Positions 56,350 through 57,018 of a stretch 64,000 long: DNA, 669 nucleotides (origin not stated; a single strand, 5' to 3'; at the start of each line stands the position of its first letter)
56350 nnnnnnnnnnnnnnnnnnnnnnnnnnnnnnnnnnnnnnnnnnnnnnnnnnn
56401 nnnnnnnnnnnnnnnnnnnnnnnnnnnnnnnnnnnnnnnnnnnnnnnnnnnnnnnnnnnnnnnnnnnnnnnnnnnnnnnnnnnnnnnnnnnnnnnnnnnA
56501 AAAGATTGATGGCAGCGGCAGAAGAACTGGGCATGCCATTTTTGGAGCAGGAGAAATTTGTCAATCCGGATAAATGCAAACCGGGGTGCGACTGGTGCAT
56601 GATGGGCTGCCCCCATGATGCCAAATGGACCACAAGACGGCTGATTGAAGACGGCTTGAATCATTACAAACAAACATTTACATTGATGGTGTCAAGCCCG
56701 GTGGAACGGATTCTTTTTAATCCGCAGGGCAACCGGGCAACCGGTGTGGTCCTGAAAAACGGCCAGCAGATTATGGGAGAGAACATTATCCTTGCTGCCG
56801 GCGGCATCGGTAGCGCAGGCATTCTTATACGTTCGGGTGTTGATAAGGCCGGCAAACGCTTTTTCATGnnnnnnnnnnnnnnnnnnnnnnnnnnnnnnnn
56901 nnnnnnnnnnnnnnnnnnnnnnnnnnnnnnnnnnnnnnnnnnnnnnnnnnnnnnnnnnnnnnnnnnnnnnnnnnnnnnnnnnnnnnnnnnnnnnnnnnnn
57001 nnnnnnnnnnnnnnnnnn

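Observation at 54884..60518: Five-gene operon: a Bcr/Bzd-like four-subunit ATP-driven radical enzyme with a GMC flavoprotein gene embedded between the catalytic subunits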

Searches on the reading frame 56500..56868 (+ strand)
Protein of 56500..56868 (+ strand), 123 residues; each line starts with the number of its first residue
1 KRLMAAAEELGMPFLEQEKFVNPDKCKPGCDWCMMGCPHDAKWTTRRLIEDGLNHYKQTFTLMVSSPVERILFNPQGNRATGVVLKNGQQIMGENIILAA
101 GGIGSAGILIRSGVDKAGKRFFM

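Call 70: search_solved_structures(query=A3, max_evalue=1, show_alignments=5)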
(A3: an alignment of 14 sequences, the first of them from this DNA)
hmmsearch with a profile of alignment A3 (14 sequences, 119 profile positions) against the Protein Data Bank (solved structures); distinct sequences matched with E-value up to 1: 118 (the best 60 are shown).
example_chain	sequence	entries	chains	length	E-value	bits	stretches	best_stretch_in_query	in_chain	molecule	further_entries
8rpg_A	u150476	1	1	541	1e-09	41.7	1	29-111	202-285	Alcohol oxidase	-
8hdd_A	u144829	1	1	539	8.6e-07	32.3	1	30-109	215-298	Glucose dehydrogenase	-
6a2u_B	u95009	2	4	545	8.7e-07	32.3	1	30-109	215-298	Glucose dehydrogenase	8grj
8il4_A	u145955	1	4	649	1.4e-06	31.6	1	45-113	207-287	GMC oxidoreductase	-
4udr_A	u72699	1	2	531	1.4e-06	31.6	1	44-111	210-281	GLUCOSE-METHANOL-CHOLINE OXIDOREDUCTASE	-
4udp_A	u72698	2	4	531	1.5e-06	31.5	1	44-111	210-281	GLUCOSE-METHANOL-CHOLINE OXIDOREDUCTASE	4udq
6f97_A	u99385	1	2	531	1.5e-06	31.5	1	44-111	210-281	5-(hydroxymethyl)furfural oxidase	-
6h3o_A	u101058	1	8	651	3.4e-06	30.4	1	45-111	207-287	Alcohol oxidase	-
6h3g_A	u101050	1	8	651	3.4e-06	30.4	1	45-111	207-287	Alcohol oxidase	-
9v6k_A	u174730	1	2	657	3.5e-06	30.3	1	45-111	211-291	Alcohol oxidase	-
8b7s_A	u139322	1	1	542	6.5e-06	29.5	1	44-111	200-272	Chloramphenicol-inactivating oxidoreductase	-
9lq0_A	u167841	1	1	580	8e-06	29.2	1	44-110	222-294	Oxygen-dependent choline dehydrogenase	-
3t37_A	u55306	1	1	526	2.7e-05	27.5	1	46-110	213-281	Probable dehydrogenase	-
4ha6_A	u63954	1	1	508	3.2e-05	27.2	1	46-110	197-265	Pyridoxine 4-oxidase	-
1d4c_A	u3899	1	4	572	4.4e-05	26.8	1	48-100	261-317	FLAVOCYTOCHROME C FUMARATE REDUCTASE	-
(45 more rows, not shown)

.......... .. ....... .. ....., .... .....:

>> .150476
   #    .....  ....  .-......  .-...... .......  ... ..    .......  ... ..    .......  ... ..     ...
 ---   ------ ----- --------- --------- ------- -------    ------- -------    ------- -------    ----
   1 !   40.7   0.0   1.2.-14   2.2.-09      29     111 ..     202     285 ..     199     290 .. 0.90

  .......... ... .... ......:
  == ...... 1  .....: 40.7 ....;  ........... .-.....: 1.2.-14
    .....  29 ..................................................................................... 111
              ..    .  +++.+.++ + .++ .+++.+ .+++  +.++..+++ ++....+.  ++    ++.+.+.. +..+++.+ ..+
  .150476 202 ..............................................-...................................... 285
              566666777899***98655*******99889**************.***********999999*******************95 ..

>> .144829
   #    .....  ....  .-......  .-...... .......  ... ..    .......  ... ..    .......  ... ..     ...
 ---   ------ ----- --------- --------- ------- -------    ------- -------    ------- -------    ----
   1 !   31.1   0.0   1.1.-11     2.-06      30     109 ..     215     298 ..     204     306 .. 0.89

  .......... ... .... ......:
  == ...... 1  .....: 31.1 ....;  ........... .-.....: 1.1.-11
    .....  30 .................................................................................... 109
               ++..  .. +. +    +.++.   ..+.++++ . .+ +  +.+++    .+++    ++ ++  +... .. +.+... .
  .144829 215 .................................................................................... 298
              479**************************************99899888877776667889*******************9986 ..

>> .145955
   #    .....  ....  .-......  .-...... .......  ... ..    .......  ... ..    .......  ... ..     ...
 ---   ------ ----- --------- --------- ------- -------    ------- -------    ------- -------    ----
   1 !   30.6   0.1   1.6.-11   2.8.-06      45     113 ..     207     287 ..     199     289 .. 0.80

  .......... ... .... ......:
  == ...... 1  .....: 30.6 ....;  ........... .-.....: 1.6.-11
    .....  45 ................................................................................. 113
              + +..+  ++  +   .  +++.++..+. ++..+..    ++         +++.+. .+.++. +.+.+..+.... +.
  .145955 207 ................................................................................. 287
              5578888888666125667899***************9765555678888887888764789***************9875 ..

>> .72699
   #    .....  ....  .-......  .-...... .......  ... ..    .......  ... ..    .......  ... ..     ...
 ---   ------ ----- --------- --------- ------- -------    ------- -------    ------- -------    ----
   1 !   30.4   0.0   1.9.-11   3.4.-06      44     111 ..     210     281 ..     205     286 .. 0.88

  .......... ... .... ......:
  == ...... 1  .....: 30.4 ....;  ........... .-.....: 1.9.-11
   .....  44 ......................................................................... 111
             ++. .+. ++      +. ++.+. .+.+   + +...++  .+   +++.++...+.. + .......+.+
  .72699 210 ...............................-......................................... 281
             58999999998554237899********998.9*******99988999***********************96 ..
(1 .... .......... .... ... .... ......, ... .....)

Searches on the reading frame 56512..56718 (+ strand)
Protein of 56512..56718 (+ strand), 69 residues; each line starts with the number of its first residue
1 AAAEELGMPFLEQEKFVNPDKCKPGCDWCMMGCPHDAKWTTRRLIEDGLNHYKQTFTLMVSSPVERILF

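Call 67: search_solved_structures(query=window:56512-56718:+, max_evalue=10, show_alignments=5)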
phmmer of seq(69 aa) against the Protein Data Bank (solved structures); distinct sequences matched with E-value up to 10: 10.
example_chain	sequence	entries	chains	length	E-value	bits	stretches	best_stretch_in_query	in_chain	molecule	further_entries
9sfi_U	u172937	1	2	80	0.014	18.9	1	16-37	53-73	4Fe-4S binding protein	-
7bkb_L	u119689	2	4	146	0.26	14.9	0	16-37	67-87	Formylmethanofuran dehydrogenase, subunit G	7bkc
8ys5_D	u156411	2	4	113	0.39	14.3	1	16-35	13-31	2-oxoglutarate:acceptor oxidoreductase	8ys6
2xvt_A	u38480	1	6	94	0.77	13.4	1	23-69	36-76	RECEPTOR ACTIVITY-MODIFYING PROTEIN 2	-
3aqe_A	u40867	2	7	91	0.79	13.4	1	23-69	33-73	Receptor activity-modifying protein 2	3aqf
9sw6_H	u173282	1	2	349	0.88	13.2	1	5-42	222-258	Tungsten formylmethanofuran dehydrogenase, subunit F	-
5t5i_F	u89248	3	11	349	1.2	12.7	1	6-42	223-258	Tungsten formylmethanofuran dehydrogenase subunit fwdF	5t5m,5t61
8e9g_I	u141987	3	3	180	2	12.1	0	20-39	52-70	NADH-quinone oxidoreductase subunit I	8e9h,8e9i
5t5i_G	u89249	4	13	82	3.2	11.4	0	16-37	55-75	Tungsten formylmethanofuran dehydrogenase subunit fwdG | Tungsten formylmethanofuran dehydrogenase, subunit G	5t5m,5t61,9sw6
4xnn_A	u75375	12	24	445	4.3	11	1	18-40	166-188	Cellobiohydrolase CHBI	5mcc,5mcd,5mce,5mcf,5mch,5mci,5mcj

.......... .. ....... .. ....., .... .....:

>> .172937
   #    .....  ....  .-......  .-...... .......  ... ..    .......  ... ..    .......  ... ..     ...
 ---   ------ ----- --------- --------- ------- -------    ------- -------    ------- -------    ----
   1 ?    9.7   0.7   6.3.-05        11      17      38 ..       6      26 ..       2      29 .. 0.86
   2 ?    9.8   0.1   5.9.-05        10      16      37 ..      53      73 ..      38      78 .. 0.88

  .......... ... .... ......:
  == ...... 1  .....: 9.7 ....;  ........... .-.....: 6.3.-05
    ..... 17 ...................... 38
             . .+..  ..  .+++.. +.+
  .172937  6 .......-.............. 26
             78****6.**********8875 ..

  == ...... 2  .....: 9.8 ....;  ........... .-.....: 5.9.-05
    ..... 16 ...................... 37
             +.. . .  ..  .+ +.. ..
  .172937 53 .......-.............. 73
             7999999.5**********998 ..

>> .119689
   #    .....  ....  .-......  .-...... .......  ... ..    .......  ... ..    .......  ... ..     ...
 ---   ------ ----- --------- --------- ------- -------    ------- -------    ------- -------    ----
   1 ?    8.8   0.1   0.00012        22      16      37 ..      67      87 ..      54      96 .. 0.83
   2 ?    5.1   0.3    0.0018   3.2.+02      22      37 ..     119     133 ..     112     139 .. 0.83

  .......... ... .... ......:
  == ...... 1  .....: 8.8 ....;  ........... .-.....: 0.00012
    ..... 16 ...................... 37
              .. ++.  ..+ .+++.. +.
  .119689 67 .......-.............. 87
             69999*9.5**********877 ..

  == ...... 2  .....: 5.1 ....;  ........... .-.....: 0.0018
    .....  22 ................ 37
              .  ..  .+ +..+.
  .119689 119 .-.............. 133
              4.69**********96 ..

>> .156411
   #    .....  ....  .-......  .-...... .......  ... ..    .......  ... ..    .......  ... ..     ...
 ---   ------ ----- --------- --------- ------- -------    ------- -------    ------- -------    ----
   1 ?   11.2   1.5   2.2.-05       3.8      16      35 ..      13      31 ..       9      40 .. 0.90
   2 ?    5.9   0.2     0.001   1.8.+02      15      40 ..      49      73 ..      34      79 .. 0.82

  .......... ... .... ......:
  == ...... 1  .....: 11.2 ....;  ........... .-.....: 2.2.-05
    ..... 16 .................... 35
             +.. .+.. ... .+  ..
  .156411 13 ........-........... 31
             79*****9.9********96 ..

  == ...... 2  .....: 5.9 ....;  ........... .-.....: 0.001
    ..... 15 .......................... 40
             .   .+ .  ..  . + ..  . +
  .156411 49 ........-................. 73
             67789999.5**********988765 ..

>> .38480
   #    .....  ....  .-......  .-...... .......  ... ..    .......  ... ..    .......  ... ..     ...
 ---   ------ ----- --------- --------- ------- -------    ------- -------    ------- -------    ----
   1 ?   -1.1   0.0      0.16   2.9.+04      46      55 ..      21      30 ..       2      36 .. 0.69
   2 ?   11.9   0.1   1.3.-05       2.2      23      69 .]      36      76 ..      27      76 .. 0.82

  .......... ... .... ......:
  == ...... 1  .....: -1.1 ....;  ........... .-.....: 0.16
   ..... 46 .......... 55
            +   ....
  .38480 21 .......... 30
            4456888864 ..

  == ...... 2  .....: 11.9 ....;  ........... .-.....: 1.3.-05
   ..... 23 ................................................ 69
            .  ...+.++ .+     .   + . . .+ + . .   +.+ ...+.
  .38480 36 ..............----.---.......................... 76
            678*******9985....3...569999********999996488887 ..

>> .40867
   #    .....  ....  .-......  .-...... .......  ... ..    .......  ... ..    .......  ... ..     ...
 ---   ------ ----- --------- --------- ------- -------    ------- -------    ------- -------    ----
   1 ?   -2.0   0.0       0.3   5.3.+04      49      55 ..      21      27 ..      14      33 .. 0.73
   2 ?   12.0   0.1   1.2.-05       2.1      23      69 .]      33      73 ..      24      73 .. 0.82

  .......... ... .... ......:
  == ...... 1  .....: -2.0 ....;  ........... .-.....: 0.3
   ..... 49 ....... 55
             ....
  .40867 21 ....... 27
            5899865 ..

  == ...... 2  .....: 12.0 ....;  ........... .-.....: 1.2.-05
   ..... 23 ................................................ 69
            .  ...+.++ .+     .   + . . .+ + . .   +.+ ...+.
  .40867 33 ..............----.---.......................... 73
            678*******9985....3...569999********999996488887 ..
